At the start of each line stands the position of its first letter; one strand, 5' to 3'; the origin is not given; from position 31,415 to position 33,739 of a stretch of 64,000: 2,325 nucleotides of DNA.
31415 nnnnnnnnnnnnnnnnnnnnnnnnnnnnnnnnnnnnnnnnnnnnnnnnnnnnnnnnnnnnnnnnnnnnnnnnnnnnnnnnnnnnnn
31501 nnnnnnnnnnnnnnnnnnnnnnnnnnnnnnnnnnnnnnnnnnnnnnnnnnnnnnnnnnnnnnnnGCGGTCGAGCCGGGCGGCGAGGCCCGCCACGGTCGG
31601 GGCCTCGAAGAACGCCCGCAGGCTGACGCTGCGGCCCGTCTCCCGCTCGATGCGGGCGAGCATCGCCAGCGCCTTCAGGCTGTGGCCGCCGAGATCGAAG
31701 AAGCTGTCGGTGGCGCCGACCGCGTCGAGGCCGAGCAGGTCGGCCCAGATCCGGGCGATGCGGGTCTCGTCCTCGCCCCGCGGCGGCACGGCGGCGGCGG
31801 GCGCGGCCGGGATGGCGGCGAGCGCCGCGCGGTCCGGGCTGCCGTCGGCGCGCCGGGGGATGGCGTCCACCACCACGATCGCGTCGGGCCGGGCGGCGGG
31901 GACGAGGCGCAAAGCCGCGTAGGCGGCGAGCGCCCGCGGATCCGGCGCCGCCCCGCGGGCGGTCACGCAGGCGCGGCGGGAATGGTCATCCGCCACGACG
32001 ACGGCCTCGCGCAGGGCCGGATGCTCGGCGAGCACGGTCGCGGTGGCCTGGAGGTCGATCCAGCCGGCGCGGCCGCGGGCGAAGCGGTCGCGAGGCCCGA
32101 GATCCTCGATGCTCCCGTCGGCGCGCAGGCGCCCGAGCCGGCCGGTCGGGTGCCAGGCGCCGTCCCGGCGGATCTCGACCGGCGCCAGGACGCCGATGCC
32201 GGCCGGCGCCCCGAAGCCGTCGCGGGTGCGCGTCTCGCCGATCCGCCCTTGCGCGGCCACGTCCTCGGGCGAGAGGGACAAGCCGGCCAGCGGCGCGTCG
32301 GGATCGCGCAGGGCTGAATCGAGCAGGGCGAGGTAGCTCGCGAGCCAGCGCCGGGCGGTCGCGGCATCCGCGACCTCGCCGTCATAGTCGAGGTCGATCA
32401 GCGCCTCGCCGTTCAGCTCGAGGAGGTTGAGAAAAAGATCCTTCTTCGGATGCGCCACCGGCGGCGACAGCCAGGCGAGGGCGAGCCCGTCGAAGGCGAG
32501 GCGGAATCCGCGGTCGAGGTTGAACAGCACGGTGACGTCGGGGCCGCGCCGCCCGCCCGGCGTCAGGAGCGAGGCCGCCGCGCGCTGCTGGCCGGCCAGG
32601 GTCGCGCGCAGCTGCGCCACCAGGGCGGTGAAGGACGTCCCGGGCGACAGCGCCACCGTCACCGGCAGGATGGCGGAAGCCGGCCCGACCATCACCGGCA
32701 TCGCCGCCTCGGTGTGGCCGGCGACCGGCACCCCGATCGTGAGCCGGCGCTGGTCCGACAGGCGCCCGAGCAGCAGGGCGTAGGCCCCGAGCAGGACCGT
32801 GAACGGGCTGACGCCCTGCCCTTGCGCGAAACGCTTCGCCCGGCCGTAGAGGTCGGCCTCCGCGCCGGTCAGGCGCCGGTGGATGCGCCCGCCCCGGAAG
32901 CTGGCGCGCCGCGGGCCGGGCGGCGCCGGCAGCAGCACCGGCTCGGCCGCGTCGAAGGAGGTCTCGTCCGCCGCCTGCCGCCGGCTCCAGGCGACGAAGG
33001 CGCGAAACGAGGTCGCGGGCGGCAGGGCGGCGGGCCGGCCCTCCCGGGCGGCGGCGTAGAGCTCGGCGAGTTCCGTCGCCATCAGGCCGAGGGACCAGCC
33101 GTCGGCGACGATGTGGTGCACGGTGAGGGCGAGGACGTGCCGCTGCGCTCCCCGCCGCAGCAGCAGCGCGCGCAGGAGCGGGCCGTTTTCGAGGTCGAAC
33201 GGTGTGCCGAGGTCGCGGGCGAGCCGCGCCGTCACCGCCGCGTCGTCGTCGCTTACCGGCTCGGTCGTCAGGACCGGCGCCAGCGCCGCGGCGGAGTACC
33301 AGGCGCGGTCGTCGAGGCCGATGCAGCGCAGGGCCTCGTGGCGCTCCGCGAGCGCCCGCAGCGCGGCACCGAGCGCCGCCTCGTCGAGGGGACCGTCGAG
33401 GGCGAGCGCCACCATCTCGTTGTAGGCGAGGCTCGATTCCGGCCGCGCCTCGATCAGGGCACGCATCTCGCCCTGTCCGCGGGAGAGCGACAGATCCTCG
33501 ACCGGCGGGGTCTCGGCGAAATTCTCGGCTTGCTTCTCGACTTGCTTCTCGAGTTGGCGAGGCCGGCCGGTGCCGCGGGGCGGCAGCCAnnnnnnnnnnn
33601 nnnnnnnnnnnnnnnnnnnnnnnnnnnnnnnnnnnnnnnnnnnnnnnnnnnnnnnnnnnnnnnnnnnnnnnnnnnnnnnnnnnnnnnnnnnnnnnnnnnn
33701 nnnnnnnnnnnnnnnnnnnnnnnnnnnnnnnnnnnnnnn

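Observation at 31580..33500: C-T module with only a ~150-aa vestigial A-domain remnant directly after the aminotransferase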

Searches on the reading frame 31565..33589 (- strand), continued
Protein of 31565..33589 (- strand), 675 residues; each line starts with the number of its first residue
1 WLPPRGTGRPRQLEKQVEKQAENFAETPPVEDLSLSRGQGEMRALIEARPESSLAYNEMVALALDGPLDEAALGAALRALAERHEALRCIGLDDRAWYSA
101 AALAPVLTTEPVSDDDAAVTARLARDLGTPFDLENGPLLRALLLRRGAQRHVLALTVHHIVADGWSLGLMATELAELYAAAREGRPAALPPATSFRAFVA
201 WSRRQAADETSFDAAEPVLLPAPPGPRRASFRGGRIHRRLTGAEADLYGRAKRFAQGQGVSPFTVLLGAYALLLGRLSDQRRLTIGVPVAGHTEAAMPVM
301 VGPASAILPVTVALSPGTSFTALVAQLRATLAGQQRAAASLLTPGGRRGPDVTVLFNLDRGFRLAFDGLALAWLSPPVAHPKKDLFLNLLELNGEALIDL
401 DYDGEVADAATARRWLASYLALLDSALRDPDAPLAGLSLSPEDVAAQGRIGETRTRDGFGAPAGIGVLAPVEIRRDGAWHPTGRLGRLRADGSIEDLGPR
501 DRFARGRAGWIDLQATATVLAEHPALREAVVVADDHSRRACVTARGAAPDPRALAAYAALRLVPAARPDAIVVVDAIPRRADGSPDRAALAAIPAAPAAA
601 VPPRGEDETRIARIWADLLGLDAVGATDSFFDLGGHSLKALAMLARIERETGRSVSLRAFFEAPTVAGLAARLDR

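Call 13: find_related_loci(query=window:31565-33589:-, collection=genome_contigs, flank=10000)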
Query window:31565-33589:- (675 aa) in genome_contigs; peptide patterns used: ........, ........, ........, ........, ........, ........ (x = any residue, [..] = any of these).
599 stretches matched a pattern (row limit reached: there are more); 583 encode a relative of the query (tblastn E <= 1e-3); the best 80 are kept; 80 distinct loci.
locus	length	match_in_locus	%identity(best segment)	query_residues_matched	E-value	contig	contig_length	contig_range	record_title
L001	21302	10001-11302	32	30-438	3e-48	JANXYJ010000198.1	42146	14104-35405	MAG: Terriglobia bacterium isolate GL140_3_metabat_37_sub GL140_3_k141_1473310, whole genome shotgun sequence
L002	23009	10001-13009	34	52-674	6e-44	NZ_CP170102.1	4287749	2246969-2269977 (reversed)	Pseudooceanicola sp. LIPI14-2-Ac024 chromosome, complete genome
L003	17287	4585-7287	31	53-673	1e-43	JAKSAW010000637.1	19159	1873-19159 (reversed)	MAG: Pseudomonadales bacterium isolate MAG.120 k141_6605721, whole genome shotgun sequence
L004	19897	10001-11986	34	31-674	3e-43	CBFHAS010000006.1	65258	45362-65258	MAG TPA_asm: uncultured Burkholderiaceae bacterium isolate SRR29654726_binner13_Refined_4 genome assembly, contig: ERZ27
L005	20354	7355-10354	35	55-670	3e-43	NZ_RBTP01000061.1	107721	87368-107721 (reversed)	Pseudomonas viridiflava strain ICMP 19473 PvrICMP19473_Contig_15, whole genome shotgun sequence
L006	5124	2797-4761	34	19-670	9e-43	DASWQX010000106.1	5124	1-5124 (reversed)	MAG TPA_asm: Thermoanaerobaculia bacterium isolate SMAG_U3506 k141_2847141, whole genome shotgun sequence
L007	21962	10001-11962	36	55-661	3e-42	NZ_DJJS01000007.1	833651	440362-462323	MAG: Pseudomonas sp. UBA6562 UBA6562_contig_5, whole genome shotgun sequence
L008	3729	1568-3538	34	52-661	1e-41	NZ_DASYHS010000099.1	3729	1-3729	MAG: Arenibaculum sp. isolate SMAG_U4246 k141_27760, whole genome shotgun sequence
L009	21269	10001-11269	29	27-424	1e-41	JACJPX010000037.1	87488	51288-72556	Calothrix membranacea FACHB-236 contig37, whole genome shotgun sequence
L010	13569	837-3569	31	26-461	2e-41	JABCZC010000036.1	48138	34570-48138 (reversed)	MAG: Acidobacteria bacterium isolate Inc-BW-C-12-O_MAG36 Ga0210391_10000395, whole genome shotgun sequence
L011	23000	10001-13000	32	55-674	1e-41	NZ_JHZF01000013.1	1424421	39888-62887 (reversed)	Pseudooceanicola nanhaiensis DSM 18065 Q344DRAFT_scaffold00002.2_C, whole genome shotgun sequence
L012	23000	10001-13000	36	55-670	4e-41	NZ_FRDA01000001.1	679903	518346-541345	Pseudomonas asturiensis strain LMG 26898, whole genome shotgun sequence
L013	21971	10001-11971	33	55-675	3e-41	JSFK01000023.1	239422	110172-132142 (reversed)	Pseudomonas chlororaphis strain EA105 contig_23, whole genome shotgun sequence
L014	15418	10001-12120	34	29-675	3e-41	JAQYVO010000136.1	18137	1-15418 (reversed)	MAG: Chromatiales bacterium isolate SG_15_bin51 SG15_bin51_k141_5281329, whole genome shotgun sequence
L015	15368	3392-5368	33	14-674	1e-42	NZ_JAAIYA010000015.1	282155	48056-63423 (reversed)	Pyxidicoccus caerfyrddinensis strain CA032A NODE_15_length_282155_cov_20.2804, whole genome shotgun sequence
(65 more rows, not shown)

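Call 42: search_protein_families(library=ncbifam, proteins=[window:31565-33589:-], max_evalue=0.001)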
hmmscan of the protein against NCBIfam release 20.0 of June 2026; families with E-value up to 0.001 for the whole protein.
window:31565-33589:- (675 aa): 12 families
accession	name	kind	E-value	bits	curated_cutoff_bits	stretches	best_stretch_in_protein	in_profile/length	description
NF004282.0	PRK05691.1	subfamily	1.3e-66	223.8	4090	2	19-446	662-1116/4334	non-ribosomal peptide synthase/polyketide synthase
NF038078.1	NRPS_MxcG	equivalog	2.7e-43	147.5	2300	2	482-674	843-1042/1442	myxochelin non-ribosomal peptide synthetase MxcG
NF047350.1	aureusi_NRPS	equivalog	2.1e-29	101.2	2500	2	482-673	780-975/2373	aureusimine non-ribosomal peptide synthetase AusA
NF041803.1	NRPS_SolG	exception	5.1e-24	83.9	2200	1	480-672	947-1154/1163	solanimycin non-ribosomal peptide synthetase SolG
NF007605.2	PRK10252.1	equivalog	4.4e-18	64.2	2400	2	541-674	908-1042/1292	enterobactin non-ribosomal peptide synthetase EntF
TIGR03443.1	alpha_am_amid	equivalog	2.3e-13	48.5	1030.1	1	585-675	825-919/1390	L-aminoadipate-semialdehyde dehydrogenase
NF006787.0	PRK09294.1-1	subfamily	4.2e-08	32.5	396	1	62-187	28-145/420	acyltransferase PapA5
NF004511.1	PRK05852.1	equivalog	4e-06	25.8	650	1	478-592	382-502/505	FadD7 family fatty acid--CoA ligase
NF006572.0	PRK09088.1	equivalog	8.7e-05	21.4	696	1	479-591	367-484/491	acyl-CoA synthetase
NF004837.0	PRK06187.1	subfamily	0.00016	20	476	1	476-590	399-518/531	long-chain-fatty-acid--CoA ligase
NF005877.1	PRK07824.1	equivalog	0.00034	19.8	345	1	477-591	240-359/362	o-succinylbenzoate--CoA ligase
NF005858.0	PRK07787.1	subfamily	0.00067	18.2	575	1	479-584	352-462/471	acyl-CoA synthetase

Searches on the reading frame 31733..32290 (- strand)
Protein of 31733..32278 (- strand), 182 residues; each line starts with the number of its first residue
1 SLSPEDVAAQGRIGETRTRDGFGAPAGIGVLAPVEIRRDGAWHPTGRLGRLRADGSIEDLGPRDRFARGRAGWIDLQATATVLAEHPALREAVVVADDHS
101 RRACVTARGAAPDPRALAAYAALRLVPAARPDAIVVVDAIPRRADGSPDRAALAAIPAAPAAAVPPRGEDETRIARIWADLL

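Call 9: search_protein_families(library=pfam, proteins=[window:31733-32278:-], max_evalue=10)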
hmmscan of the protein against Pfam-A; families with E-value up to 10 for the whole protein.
seq(182 aa): 1 family
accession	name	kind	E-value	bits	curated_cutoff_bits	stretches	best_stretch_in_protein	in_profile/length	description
PF13193.12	AMP-binding_C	-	9.1e-07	30.2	24.5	1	82-145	5-74/76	AMP-binding enzyme C-terminal domain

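Call 23: find_homologous_proteins(query=window:31790-32290:-, max_evalue=0.001)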
Query window:31790-32290:- (167 aa): 1 proteins with E <= 0.001 among 8000 candidates.
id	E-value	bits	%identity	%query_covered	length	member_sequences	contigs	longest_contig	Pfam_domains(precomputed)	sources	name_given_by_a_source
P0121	1.0e-5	44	36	65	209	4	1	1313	PF00550.32,PF13193.13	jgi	jgi:acyl carrier protein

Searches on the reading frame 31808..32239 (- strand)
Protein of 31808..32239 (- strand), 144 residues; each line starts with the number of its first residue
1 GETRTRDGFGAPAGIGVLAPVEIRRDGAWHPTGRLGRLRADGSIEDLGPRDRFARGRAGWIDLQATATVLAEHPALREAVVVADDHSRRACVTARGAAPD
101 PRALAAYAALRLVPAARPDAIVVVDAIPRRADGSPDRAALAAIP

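Call 45: find_related_loci(query=A1, collection=metagenome_contigs, flank=10000)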
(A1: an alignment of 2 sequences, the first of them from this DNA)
Query A1 (144 aa) in metagenome_contigs; peptide patterns used: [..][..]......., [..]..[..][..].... (x = any residue, [..] = any of these).
295 stretches matched a pattern, but none encodes a relative of the query by tblastn (E <= 1e-3).
